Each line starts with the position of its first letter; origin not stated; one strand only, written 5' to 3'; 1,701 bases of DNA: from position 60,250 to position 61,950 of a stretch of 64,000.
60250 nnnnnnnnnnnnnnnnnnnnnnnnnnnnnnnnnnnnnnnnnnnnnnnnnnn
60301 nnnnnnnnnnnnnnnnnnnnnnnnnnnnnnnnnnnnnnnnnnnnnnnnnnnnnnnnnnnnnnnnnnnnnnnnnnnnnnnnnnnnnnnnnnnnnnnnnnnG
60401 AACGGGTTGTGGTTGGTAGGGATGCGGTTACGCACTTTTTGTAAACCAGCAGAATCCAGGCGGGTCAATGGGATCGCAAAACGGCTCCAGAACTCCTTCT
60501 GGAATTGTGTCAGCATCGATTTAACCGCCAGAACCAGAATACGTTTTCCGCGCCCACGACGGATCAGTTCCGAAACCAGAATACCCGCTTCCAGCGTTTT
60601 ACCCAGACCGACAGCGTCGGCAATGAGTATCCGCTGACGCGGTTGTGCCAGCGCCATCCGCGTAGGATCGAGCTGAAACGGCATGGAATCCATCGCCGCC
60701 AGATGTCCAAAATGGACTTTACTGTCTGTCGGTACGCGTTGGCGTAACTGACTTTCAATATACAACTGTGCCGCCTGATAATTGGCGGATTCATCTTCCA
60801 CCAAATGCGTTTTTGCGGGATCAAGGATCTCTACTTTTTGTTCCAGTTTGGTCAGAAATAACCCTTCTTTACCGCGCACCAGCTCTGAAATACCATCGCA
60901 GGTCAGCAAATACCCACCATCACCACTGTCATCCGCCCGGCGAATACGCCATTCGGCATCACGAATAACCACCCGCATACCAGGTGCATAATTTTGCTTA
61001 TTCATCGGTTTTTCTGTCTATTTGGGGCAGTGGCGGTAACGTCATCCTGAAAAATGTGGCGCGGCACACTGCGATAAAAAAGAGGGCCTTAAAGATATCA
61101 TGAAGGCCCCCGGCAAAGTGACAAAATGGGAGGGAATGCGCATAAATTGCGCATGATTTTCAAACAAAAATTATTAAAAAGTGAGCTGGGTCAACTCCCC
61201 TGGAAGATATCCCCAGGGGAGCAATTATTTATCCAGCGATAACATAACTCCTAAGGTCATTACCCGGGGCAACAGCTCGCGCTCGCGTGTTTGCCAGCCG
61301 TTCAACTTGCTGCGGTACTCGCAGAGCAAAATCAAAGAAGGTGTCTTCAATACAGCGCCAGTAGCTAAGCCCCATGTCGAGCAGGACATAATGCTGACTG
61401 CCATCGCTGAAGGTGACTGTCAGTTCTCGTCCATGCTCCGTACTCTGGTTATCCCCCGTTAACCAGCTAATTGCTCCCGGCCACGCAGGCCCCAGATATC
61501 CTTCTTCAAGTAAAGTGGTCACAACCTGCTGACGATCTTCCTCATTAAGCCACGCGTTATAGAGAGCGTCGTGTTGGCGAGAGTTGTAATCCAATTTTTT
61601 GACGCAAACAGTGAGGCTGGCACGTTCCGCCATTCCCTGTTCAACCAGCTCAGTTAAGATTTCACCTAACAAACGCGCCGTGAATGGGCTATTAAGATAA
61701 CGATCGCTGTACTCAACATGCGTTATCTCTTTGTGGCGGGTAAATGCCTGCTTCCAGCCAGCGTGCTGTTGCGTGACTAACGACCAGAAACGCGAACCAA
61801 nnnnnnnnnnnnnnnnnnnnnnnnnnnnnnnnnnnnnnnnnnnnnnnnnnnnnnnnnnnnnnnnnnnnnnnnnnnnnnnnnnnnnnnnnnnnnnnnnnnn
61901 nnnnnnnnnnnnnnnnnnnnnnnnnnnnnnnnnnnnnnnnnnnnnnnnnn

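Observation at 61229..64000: Second DUF1998 protein upstream, running off the window, transcriptionally separate from the operon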

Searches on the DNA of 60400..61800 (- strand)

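Call 20: search_dna_similar(query=window:60400-61800:-, collection=ecoli_genomes, mode=near, rows=spread, max_rows=25)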
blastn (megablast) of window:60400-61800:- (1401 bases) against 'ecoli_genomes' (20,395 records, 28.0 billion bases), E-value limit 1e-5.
Records with a match: 528; places in all: 534; records where one place covers at least 80% of the query: 524.
Genomes with a match: 528 of 5426; with a place that covers at least 80% of the query: 524. Places per genome that has any: lowest 1, median 1, highest 2. On chromosomes: 518 places; on plasmids: 16.
Best place of each record, by identity: >=99% 423; 95-99% 105.
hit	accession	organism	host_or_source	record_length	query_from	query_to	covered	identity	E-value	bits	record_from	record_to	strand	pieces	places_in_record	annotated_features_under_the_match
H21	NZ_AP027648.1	Escherichia coli strain PSJ-36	Homo sapiens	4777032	1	1401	100%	99.8%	0e+0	2571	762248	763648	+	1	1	DEAD/DEAH box helicase (x2)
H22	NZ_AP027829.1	Escherichia coli strain 2017.17.03CC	Homo sapiens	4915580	1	1401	100%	99.4%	0e+0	2543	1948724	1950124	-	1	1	DEAD/DEAH box helicase (x2)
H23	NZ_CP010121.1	Escherichia coli strain C4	cow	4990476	1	1400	100%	99.2%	0e+0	2525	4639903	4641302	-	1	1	DEAD/DEAH box helicase (x2)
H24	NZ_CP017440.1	Escherichia coli O157:H7 strain 3384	Cattle Hide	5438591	1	1401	100%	99.1%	0e+0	2516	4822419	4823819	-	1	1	DEAD/DEAH box helicase (x2)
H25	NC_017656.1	Escherichia coli O55:H7 str. RM12579 strain RM12579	Homo sapiens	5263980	1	1401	100%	99.1%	0e+0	2516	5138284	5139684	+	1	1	DEAD/DEAH box helicase (x2)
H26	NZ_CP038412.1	Escherichia coli O157:H7 strain 493/89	Homo sapiens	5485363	1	1401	100%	99.1%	0e+0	2516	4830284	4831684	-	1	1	DEAD/DEAH box helicase (x2)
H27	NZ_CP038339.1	Escherichia coli O157:H7 strain H6437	Homo sapiens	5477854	1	1401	100%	99.1%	0e+0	2516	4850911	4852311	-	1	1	DEAD/DEAH box helicase (x2)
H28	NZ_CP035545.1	Escherichia coli strain FSIS11705876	comminuted beef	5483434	1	1401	100%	99.1%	0e+0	2516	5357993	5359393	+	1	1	DEAD/DEAH box helicase (x2)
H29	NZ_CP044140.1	Escherichia coli O157 strain AR-0430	missing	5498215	1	1401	100%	99.1%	0e+0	2516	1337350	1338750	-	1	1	DEAD/DEAH box helicase (x2)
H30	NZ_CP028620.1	Escherichia coli strain 139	cattle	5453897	1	1401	100%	99.1%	0e+0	2516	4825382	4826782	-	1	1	DEAD/DEAH box helicase (x2)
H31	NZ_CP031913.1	Escherichia coli O157:H7 strain FWSEC0004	Homo sapiens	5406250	1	1401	100%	99.1%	0e+0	2516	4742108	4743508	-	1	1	DEAD/DEAH box helicase (x2)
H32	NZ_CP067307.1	Escherichia coli strain ABW_A19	waste water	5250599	1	1401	100%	99.1%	0e+0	2516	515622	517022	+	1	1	DEAD/DEAH box helicase (x2)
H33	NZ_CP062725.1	Escherichia coli O157:H7 strain Z1813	Homo sapiens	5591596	1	1401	100%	99.1%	0e+0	2516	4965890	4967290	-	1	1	DEAD/DEAH box helicase (x2)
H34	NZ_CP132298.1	Escherichia coli strain PNUSAE145745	missing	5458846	1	1401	100%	99.1%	0e+0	2516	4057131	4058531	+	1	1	DEAD/DEAH box helicase | motility-regulating DEAH-box RNA helicase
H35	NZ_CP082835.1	Escherichia coli strain 1613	Homo sapiens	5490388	1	1401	100%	99.1%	0e+0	2516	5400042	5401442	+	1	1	DEAD/DEAH box helicase (x2)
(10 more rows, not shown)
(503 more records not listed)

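Call 37: search_rna_families(source=window, start=60800, end=61400, threshold=evalue, max_evalue=1)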
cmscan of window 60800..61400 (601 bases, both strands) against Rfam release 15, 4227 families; matches with E-value up to 1: 1.
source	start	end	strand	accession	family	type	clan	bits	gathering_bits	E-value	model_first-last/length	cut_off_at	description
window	61069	61159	-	RF00519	suhB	Gene; sRNA;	CL00108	25.1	41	0.0056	1-77/77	no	Makes More Granules Regulator RNA (mmgR)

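Call 39: search_rna_families(source=window, start=60950, end=61300, threshold=evalue, max_evalue=1, show_alignments=1)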
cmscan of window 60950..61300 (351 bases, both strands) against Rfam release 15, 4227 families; matches with E-value up to 1: 2.
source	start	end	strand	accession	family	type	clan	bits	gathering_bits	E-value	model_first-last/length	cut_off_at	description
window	61069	61159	-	RF00519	suhB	Gene; sRNA;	CL00108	25.1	41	0.0033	1-77/77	no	Makes More Granules Regulator RNA (mmgR)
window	61242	61300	-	RF00634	SAM-IV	Cis-reg; riboswitch;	CL00012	19.1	38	0.4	34-116/116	5'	SAM (S-adenosyl methionine) riboswitch aptamer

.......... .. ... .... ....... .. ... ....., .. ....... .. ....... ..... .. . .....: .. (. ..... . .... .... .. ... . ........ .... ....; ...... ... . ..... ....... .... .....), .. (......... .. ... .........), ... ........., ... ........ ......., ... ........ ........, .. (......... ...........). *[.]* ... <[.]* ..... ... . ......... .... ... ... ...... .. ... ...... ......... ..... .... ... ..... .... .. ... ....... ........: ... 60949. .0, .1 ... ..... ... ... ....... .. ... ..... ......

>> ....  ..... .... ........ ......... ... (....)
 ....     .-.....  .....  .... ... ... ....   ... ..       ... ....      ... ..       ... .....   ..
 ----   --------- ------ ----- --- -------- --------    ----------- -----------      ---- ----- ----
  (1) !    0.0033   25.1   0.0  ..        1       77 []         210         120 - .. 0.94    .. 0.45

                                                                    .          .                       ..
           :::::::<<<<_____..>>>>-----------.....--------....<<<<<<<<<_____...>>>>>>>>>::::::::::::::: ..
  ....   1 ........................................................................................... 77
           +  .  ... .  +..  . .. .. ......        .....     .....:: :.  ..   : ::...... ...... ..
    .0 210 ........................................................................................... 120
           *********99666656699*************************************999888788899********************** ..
